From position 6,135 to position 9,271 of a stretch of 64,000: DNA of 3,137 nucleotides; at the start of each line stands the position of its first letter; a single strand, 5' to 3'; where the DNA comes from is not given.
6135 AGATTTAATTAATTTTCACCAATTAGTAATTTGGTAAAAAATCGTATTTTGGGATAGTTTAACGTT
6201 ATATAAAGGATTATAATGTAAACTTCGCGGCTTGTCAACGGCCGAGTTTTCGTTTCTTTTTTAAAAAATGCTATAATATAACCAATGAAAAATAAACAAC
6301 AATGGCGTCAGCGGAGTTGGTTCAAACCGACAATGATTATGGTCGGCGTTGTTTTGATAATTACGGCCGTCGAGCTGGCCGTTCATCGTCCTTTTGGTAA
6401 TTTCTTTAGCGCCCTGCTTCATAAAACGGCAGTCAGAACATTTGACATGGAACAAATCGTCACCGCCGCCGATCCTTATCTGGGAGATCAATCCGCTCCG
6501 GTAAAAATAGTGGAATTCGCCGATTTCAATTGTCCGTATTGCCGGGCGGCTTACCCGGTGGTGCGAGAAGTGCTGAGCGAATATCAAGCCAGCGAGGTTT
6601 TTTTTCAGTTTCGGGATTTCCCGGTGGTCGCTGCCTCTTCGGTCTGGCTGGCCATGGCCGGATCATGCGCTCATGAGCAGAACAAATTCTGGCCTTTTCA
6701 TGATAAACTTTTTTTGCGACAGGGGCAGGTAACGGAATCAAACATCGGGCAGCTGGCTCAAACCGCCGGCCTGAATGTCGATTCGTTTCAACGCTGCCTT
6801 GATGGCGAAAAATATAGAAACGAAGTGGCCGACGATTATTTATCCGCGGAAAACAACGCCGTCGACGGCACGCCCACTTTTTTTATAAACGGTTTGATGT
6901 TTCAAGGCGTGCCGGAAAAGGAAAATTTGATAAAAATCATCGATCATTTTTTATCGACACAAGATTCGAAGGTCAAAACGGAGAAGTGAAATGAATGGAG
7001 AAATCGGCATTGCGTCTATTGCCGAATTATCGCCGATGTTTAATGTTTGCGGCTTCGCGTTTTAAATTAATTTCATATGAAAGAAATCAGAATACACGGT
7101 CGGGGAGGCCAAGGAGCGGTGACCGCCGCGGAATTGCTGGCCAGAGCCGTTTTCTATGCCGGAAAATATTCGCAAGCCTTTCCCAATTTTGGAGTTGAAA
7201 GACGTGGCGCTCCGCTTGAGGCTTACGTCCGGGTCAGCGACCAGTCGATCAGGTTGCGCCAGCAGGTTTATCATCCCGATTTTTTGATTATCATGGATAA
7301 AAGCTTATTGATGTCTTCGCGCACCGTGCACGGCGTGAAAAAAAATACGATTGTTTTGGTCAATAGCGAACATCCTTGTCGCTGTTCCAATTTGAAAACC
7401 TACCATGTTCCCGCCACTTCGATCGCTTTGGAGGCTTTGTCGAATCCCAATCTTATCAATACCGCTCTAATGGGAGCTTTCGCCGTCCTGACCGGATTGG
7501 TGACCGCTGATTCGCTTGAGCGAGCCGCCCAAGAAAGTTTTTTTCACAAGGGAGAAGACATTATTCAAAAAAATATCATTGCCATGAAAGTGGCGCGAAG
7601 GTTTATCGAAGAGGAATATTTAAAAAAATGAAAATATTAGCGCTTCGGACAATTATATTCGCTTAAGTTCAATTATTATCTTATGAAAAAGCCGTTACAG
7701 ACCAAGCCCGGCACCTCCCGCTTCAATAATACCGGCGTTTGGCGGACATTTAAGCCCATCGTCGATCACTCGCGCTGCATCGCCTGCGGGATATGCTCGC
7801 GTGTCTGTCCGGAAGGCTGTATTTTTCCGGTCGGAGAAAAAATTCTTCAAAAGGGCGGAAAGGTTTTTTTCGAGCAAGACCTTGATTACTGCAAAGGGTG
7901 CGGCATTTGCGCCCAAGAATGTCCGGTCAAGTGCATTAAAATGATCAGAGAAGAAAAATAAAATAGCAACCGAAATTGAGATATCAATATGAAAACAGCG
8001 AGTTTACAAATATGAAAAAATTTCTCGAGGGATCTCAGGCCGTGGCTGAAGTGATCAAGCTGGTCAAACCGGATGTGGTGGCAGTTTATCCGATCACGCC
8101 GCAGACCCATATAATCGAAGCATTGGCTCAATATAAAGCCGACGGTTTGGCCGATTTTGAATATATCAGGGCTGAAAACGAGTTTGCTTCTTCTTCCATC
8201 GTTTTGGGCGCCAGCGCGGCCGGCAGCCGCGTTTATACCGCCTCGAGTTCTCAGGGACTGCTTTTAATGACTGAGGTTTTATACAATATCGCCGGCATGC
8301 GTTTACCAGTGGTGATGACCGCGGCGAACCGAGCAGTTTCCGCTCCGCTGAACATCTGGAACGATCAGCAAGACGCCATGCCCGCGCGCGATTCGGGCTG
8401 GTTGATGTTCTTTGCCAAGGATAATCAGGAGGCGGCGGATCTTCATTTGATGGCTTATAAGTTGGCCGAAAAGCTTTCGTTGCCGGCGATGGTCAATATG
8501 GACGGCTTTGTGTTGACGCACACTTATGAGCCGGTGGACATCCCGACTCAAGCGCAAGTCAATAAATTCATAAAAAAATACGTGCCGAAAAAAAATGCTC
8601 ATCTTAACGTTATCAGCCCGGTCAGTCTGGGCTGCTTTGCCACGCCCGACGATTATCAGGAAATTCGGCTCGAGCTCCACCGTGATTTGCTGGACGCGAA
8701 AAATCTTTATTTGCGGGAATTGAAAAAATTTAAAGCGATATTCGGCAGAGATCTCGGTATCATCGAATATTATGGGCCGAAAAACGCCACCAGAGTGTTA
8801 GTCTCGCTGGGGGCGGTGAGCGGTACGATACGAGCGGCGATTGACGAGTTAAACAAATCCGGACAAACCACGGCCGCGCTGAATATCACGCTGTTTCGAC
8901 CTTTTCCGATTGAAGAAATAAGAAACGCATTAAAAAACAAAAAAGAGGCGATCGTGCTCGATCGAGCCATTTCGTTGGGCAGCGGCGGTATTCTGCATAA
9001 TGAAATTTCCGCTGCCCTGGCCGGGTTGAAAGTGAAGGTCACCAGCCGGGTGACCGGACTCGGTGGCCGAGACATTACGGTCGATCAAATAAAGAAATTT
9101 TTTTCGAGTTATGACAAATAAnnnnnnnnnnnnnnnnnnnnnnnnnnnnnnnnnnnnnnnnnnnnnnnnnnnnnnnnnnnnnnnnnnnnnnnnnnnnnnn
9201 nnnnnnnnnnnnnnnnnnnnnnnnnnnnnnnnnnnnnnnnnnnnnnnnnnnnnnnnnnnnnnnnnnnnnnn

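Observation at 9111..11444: Cys-rich TrbC/VirB2-like pilin-module protein translationally coupled inside the porGDAB operon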

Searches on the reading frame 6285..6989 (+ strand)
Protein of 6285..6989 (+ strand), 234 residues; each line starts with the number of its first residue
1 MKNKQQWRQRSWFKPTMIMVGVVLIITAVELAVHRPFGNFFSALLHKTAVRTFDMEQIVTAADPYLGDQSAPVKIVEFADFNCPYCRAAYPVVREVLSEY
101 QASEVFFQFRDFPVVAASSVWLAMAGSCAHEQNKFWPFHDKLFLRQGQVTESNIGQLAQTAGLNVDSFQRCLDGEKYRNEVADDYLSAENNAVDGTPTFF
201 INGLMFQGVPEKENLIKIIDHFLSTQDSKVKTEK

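Call 3: search_protein_families(library=pfam, proteins=[window:6285-6989:+], max_evalue=0.1)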
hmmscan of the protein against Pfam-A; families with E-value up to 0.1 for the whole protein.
window:6285-6989:+ (234 aa): 5 families
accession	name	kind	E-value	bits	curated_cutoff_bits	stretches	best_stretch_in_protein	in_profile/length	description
PF13462.12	Thioredoxin_4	-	5.7e-31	108.4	23.2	1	62-220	4-164/165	Thioredoxin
PF01323.26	DSBA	-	1.7e-21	77.3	25.6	2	126-215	96-186/191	DSBA-like thioredoxin domain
PF13192.12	Thioredoxin_3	-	3e-05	24.4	24.8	0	181-219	35-75/76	Thioredoxin domain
PF13743.12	Thioredoxin_5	-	0.013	15.6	27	1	141-201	102-163/186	Thioredoxin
PF13098.12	Thioredoxin_2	-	0.076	13.8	27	0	74-200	8-80/104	Thioredoxin-like domain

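Call 45: search_protein_families(library=ncbifam, proteins=[window:6285-6986:+], max_evalue=0.001)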
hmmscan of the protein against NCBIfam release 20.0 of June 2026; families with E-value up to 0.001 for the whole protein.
window:6285-6986:+ (234 aa): 3 families
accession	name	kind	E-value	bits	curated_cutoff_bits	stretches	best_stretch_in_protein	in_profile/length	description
NF041057.1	Rcas_1661_fam_Se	equivalog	1.2e-27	97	190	1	64-221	82-246/247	Rcas_1661 family thioredoxin-like (seleno)lipoprotein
TIGR00411.1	redox_disulf_1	equivalog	9.6e-06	25.6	92.75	0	73-100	1-28/82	MJ0307 family thioredoxin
NF008657.0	PRK11657.1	equivalog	0.00037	19.8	124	1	67-90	113-136/251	thiol:disulfide interchange protein DsbG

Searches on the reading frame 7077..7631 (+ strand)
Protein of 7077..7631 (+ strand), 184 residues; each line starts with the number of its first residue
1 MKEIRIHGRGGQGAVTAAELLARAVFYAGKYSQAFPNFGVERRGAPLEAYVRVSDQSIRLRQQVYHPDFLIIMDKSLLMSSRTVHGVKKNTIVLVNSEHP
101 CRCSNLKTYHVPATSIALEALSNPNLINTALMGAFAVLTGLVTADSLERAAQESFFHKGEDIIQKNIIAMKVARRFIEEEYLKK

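Call 3: search_protein_families(library=pfam, proteins=[window:7077-7631:+], max_evalue=0.1)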
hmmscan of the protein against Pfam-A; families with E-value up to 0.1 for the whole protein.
window:7077-7631:+ (184 aa): 1 family
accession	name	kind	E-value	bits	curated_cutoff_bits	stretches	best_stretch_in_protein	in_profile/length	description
PF01558.24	POR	-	2.9e-40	138.7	27.4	1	10-173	1-171/173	Pyruvate ferredoxin/flavodoxin oxidoreductase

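Call 45: search_protein_families(library=ncbifam, proteins=[window:7077-7631:+], max_evalue=0.001)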
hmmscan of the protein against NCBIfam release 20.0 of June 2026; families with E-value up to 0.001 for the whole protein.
window:7077-7631:+ (184 aa): 23 families
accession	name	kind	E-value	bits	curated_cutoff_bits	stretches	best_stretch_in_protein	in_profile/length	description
NF040683.1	PorC_Meth_Thtga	equivalog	4.2e-59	199.2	270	1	1-179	1-175/177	pyruvate synthase subunit PorC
NF006321.0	PRK08534.1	equivalog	5.2e-59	199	225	1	1-179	1-179/181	pyruvate ferredoxin oxidoreductase subunit gamma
TIGR02175.1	PorC_KorC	subfamily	7.7e-56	188.6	81.1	1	1-173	1-171/177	2-oxoacid:acceptor oxidoreductase, gamma subunit, pyruvate/2-ketoisovalerate family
NF010632.0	PRK14029.1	equivalog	4.1e-45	153.7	335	1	1-157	1-163/185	pyruvate/ketoisovalerate ferredoxin oxidoreductase subunit gamma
NF045762.1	PhenlGlyoxDHPadE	equivalog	6.2e-41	140.3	300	1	1-171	1-173/187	NADH-dependent phenylglyoxylate dehydrogenase subunit gamma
NF004497.0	PRK05844.1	equivalog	3.1e-24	85.6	243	1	1-173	1-181/186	pyruvate flavodoxin oxidoreductase subunit gamma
NF006323.0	PRK08537.1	equivalog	1.2e-21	76.9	235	1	2-178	3-179/181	2-oxoacid:ferredoxin oxidoreductase subunit gamma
TIGR03710.1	OAFO_sf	subfamily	3.5e-19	68.8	482.75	1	4-182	4-178/561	2-oxoacid:acceptor oxidoreductase subunit alpha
NF005324.0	PRK06853.1-4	equivalog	4e-11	43.2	222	2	110-180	124-192/196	indolepyruvate oxidoreductase subunit beta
NF005322.0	PRK06853.1-2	equivalog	1.8e-09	37.7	237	1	3-97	7-99/197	indolepyruvate oxidoreductase subunit beta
NF045790.1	OxalOxreddelta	equivalog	1.2e-08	34.5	230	1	20-100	34-118/316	oxalate oxidoreductase subunit delta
TIGR02176.1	pyruv_ox_red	equivalog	1.6e-08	32.9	911.35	1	5-174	417-605/1167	pyruvate:ferredoxin (flavodoxin) oxidoreductase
NF005325.0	PRK06853.1-5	equivalog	7e-07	29.2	230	1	2-98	4-98/192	indolepyruvate oxidoreductase subunit beta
NF006275.0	PRK08441.1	equivalog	1.6e-06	27.8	216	1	2-127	3-129/185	2-oxoglutarate-acceptor oxidoreductase subunit OorC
NF004916.0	PRK06274.1-2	equivalog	4e-06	27.1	227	1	4-171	5-170/178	indolepyruvate oxidoreductase subunit beta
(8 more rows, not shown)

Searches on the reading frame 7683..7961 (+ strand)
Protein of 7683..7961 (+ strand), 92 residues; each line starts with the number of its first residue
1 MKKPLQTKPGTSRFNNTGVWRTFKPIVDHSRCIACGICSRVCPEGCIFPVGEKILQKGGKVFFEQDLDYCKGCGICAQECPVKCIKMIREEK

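Call 3: search_protein_families(library=pfam, proteins=[window:7683-7961:+], max_evalue=0.1)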
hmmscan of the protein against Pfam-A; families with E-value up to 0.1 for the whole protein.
window:7683-7961:+ (92 aa): 16 families
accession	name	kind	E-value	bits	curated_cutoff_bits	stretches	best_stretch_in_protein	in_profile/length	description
PF00037.32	Fer4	-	1.2e-13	50.7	21.1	2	25-47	1-23/24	4Fe-4S binding domain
PF12797.12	Fer4_2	-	3.9e-11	42.6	24.5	2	24-44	2-22/22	4Fe-4S binding domain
PF14697.11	Fer4_21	-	9.4e-10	38.9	35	1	27-87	3-59/59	4Fe-4S dicluster domain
PF12837.12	Fer4_6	-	5.8e-09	35.9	25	2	25-47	2-24/24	4Fe-4S binding domain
PF12838.12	Fer4_7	-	6.1e-09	36.7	27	1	31-84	1-52/52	4Fe-4S dicluster domain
PF13187.11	Fer4_9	-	1.9e-08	34.7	27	2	23-47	34-52/52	4Fe-4S dicluster domain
PF13237.11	Fer4_10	-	2.8e-07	30.8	25.5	2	25-81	2-53/53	4Fe-4S dicluster domain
PF13484.11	Fer4_16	-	7e-06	27.2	30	1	31-50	1-20/66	4Fe-4S double cluster binding domain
PF25160.1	LdpA_Fe-S-bd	-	1.2e-05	25.4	27.6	2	68-88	26-46/49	LdpA Fe-S cluster-binding domain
PF13534.11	Fer4_17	-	2.9e-05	25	22.2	1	30-45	44-59/61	4Fe-4S dicluster domain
PF13183.11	Fer4_8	-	0.0001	23.2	27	1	30-83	3-67/68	4Fe-4S dicluster domain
PF12800.12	Fer4_4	-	0.00026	21.5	24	1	30-45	2-17/17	4Fe-4S binding domain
PF17179.9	Fer4_22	-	0.0054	18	27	1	53-83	64-94/95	4Fe-4S dicluster domain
PF13370.11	Fer4_13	-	0.018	16.2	24.5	1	27-44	1-18/58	4Fe-4S single cluster domain of Ferredoxin I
PF13459.11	Fer4_15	-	0.041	15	22.4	0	27-44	3-20/66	4Fe-4S single cluster domain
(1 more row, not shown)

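Call 45: search_protein_families(library=ncbifam, proteins=[window:7683-7961:+], max_evalue=0.001)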
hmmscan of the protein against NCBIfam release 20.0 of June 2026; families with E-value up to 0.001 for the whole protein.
window:7683-7961:+ (92 aa): 58 families (the best 25 are shown)
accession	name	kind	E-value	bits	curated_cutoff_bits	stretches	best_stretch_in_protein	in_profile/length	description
NF040684.1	PorD_Arch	equivalog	9e-28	96.2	120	1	7-91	9-85/85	pyruvate synthase subunit PorD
TIGR02179.1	PorD_KorD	subfamily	6.9e-27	93.4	60.05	1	7-91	2-78/78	2-oxoacid:acceptor oxidoreductase, delta subunit, pyruvate/2-ketoisovalerate family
NF007202.0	PRK09623.1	equivalog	6.4e-24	84.3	166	1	10-92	31-105/105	3-methyl-2-oxobutanoate dehydrogenase subunit delta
NF007203.0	PRK09624.1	equivalog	5.6e-22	78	171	1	8-92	29-105/105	pyuvate ferredoxin oxidoreductase subunit delta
NF045763.1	PhenlGlyoxDHPadF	equivalog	4.4e-15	55.6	150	1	17-85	18-77/78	NADH-dependent phenylglyoxylate dehydrogenase subunit delta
NF045790.1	OxalOxreddelta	equivalog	1e-14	54.4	230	1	16-90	246-311/316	oxalate oxidoreductase subunit delta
NF007204.0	PRK09625.1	equivalog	1e-11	45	125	1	15-87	44-110/133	pyruvate flavodoxin oxidoreductase subunit delta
TIGR01971.1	NuoI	subfamily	3.8e-10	39.4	113.05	2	16-47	67-98/121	NADH-quinone oxidoreductase, chain I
NF040612.1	F420_dehyd_FpoI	exception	4.5e-09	36.2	180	2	26-61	38-73/135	F420H2 dehydrogenase subunit FpoI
NF004539.0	PRK05888.1-5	equivalog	1.8e-08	34.2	225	1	3-85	36-117/162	NADH-quinone oxidoreductase subunit NuoI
NF004538.0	PRK05888.1-4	equivalog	3e-08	33.4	135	1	4-86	37-118/162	NADH-quinone oxidoreductase subunit NuoI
NF009410.0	PRK12771.1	subfamily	4.7e-08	32.1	516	1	30-91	506-566/566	NAD(P)-binding protein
NF058577.1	FdxA_fam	equivalog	7e-08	32.5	65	1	68-87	7-26/52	4Fe-4S ferredoxin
NF040864.1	HgcB_ferredoxin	equivalog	8.8e-08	31.9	99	1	28-87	12-63/93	mercury methylation ferredoxin HgcB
NF010590.0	PRK13984.1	equivalog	9.5e-08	30.6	946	1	2-51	23-71/611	putative oxidoreductase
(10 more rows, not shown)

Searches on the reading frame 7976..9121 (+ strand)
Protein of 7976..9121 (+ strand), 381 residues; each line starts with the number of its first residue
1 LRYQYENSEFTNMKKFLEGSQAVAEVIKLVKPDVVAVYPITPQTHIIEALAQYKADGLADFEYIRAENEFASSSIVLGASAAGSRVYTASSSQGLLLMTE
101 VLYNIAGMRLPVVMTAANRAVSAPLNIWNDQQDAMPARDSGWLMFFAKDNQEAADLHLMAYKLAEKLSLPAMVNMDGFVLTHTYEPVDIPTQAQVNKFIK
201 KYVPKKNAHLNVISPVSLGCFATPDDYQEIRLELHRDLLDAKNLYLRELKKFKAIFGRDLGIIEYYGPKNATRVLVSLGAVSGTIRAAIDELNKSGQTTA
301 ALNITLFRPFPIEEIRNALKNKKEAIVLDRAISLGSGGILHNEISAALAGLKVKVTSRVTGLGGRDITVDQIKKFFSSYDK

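Call 3: search_protein_families(library=pfam, proteins=[window:7976-9121:+], max_evalue=0.1)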
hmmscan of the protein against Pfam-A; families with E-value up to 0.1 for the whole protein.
window:7976-9121:+ (381 aa): 4 families
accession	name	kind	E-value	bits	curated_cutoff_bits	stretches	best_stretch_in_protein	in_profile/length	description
PF01855.24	POR_N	-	5.7e-70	236.1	27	1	26-242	2-223/231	Pyruvate flavodoxin/ferredoxin oxidoreductase, thiamine diP-bdg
PF17147.9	PFOR_II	-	4.7e-25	88.3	27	1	271-372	1-102/102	Pyruvate:ferredoxin oxidoreductase core domain II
PF02780.25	Transketolase_C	-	0.0005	20.4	25.9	1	274-366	13-103/124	Transketolase, C-terminal domain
PF02776.23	TPP_enzyme_N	-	0.081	13.1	26.8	0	18-121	2-102/119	Thiamine pyrophosphate enzyme, N-terminal TPP binding domain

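Call 15: find_related_loci(query=window:7976-9118:+, collection=genome_contigs, flank=6000)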
Query window:7976-9118:+ (381 aa) in genome_contigs; peptide patterns used: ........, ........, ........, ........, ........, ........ (x = any residue, [..] = any of these).
194 stretches matched a pattern; 136 encode a relative of the query (tblastn E <= 1e-3); the best 80 are kept; 80 distinct loci.
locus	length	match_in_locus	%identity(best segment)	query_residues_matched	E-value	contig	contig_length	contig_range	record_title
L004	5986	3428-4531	58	10-376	5e-153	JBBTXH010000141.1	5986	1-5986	MAG: Patescibacteria group bacterium isolate H51-bin326_1 H51_bin326_1_000000000141, whole genome shotgun sequence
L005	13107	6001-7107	60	13-376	4e-147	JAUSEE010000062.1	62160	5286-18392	MAG: Candidatus Buchananbacteria bacterium isolate E14_maxbin.167 E14_k141_1609501, whole genome shotgun sequence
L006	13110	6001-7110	57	13-381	7e-146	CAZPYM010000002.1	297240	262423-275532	MAG TPA_asm: uncultured Gammaproteobacteria bacterium isolate SRP178699_co1_170 genome assembly, contig: NODE_7_length_2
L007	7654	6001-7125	56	3-376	2e-145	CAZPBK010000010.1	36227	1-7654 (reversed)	MAG TPA_asm: uncultured Gammaproteobacteria bacterium isolate binchicken_co13_472 genome assembly, contig: NODE_1277_len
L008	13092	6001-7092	58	13-378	4e-143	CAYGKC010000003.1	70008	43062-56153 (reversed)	MAG TPA_asm: uncultured Gammaproteobacteria bacterium isolate ERP113451_co4_284 genome assembly, contig: NODE_73_length_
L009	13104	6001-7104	58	11-376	1e-142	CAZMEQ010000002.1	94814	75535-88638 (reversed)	MAG TPA_asm: uncultured Gammaproteobacteria bacterium isolate binchicken_co154_115 genome assembly, contig: NODE_178_len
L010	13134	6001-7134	56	10-381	7e-141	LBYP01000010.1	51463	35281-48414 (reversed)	MAG: Parcubacteria group bacterium GW2011_GWA2_40_23 UT91_C0010, whole genome shotgun sequence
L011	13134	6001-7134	56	13-381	5e-140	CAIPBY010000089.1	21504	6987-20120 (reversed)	MAG: Candidatus Buchananbacteria bacterium isolate MJ120702A_bin-902 genome assembly, contig: bin-902:089/101, whole gen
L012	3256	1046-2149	59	13-373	3e-145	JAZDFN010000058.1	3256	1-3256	MAG: bacterium isolate MEGAHIT-group-0.209 k141_14862192, whole genome shotgun sequence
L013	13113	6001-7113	57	13-381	4e-139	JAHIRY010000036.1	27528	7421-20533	MAG: Patescibacteria group bacterium isolate MM_PC_MetaG.mb.147 MM_PC_MetaG.mb.147_k141_1446581, whole genome shotgun se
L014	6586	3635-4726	58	13-381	8e-139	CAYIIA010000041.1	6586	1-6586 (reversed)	MAG TPA_asm: uncultured Gammaproteobacteria bacterium isolate ERP119705_co20_556 genome assembly, contig: NODE_16301_len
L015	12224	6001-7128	55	6-373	1e-136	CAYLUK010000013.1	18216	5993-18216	MAG TPA_asm: uncultured Gammaproteobacteria bacterium isolate SRP062349_co1_88 genome assembly, contig: NODE_415_length_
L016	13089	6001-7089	54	13-378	3e-135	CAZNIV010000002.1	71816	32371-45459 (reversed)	MAG TPA_asm: uncultured Gammaproteobacteria bacterium isolate SRP142039_co1_2 genome assembly, contig: NODE_132_length_7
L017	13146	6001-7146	54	13-381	2e-135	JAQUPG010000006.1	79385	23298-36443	MAG: Patescibacteria group bacterium isolate STD1_219 NODE_609_length_79385_cov_6.121805_Sandtown_D1, whole genome shotg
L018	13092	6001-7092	55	12-376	2e-134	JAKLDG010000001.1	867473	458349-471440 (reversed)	MAG: Patescibacteria group bacterium isolate RA.bin104 RA.bin104_1, whole genome shotgun sequence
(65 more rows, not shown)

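Call 45: search_protein_families(library=ncbifam, proteins=[window:7976-9118:+], max_evalue=0.001)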
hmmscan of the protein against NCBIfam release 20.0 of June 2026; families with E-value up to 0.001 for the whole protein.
window:7976-9118:+ (381 aa): 13 families
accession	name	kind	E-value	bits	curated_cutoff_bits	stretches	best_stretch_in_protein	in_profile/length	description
NF040682.1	PorA_Arch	equivalog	1.3e-132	442.3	550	1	14-377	3-369/387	pyruvate synthase subunit PorA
NF006233.0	PRK08367.1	equivalog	4.6e-106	355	625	1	13-374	3-367/394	pyruvate ferredoxin oxidoreductase subunit alpha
NF006232.0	PRK08366.1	equivalog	7.1e-92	308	646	1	9-376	2-371/394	2-ketoisovalerate ferredoxin oxidoreductase subunit alpha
NF007201.0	PRK09622.1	equivalog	2.8e-89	299.8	590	1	16-380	12-379/405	2-oxoacid:ferredoxin oxidoreductase subunit alpha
NF045764.1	PhenlGlyoxDHPadG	equivalog_domain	5.8e-68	229.2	700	1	18-374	6-374/398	NADH-dependent phenylglyoxylate dehydrogenase subunit alpha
NF045791.1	OxalOxredalpha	equivalog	1.3e-66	225.2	500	1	13-377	3-373/395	oxalate oxidoreductase subunit alpha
TIGR02176.1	pyruv_ox_red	equivalog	3.3e-50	171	911.35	1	16-377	3-376/1167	pyruvate:ferredoxin (flavodoxin) oxidoreductase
TIGR03710.1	OAFO_sf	subfamily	3.1e-34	118.5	482.75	2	12-207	191-389/561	2-oxoacid:acceptor oxidoreductase subunit alpha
NF005507.0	PRK07119.1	subfamily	4.2e-34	117.9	399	1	13-361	3-333/352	3-methyl-2-oxobutanoate dehydrogenase subunit VorB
NF006412.0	PRK08659.1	equivalog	2e-32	112.9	411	2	13-206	4-199/378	2-oxoacid:acceptor oxidoreductase subunit alpha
NF041170.1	Oxoac_fdxalpha_Archa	equivalog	1.6e-23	82.9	800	1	16-372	237-615/636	2-oxoacid:ferredoxin oxidoreductase subunit alpha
NF007206.0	PRK09627.1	equivalog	1.2e-15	57.4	579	1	24-201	13-193/375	2-oxoglutarate synthase subunit alpha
TIGR03336.1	IOR_alpha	equivalog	1e-11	43.9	650.9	1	13-202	1-186/595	indolepyruvate ferredoxin oxidoreductase subunit alpha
